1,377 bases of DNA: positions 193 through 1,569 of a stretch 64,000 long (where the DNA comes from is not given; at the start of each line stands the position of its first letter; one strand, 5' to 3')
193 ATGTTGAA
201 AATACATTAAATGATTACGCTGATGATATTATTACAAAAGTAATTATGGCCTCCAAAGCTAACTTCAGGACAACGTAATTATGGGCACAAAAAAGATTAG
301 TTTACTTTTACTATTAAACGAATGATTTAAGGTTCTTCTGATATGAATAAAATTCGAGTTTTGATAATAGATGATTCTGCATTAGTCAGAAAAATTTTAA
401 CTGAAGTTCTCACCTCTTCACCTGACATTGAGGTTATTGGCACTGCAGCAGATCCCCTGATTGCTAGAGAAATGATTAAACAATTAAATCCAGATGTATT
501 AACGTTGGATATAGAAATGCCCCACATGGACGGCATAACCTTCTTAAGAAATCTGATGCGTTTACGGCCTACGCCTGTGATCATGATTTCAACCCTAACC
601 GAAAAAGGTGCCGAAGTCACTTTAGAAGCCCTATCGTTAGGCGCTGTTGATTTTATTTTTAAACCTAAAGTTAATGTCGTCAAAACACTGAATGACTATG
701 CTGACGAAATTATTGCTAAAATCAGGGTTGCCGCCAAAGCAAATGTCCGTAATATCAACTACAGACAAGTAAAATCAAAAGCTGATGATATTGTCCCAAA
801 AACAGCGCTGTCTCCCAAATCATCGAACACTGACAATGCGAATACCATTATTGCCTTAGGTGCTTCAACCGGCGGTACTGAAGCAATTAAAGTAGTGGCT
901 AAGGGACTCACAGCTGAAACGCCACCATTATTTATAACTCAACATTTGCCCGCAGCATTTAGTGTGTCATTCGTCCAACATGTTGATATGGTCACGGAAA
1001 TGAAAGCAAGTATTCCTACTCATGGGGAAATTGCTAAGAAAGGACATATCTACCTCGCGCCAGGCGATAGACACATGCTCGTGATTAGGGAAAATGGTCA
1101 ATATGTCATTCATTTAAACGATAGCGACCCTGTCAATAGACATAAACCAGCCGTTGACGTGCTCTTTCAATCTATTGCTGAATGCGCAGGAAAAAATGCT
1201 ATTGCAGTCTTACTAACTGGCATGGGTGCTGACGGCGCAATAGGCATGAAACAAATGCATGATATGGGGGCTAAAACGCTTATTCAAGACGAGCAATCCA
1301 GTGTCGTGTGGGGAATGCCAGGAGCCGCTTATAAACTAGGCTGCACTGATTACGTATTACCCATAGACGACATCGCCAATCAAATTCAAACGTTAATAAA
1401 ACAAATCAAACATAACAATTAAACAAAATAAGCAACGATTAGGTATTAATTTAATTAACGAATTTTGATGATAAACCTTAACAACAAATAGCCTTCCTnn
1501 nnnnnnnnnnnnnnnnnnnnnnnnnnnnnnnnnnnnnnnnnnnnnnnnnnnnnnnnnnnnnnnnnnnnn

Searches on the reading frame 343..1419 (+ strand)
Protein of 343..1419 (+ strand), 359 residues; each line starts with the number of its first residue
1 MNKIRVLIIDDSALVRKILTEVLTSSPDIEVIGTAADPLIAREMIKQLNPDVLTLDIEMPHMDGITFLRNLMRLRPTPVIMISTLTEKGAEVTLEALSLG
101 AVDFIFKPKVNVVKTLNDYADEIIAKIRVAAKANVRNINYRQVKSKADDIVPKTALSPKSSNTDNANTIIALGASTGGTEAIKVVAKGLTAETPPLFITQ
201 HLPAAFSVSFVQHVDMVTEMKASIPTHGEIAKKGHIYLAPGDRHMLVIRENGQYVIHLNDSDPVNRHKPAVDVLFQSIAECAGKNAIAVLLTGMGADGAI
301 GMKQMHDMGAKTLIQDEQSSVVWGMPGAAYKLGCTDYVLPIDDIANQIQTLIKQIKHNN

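Call 3: search_protein_families(library=pfam, proteins=[window:343-1419:+], max_evalue=1)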
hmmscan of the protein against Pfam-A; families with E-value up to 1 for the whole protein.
window:343-1419:+ (359 aa): 3 families
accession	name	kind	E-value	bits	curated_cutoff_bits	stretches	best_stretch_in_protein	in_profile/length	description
PF01339.22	CheB_methylest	-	6.3e-56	189.3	24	1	170-348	1-174/174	CheB methylesterase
PF00072.30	Response_reg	-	7e-24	84.6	30.2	1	6-108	1-100/111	Response regulator receiver domain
PF03462.23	PCRF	-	0.048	13.9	24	1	137-182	70-116/194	PCRF domain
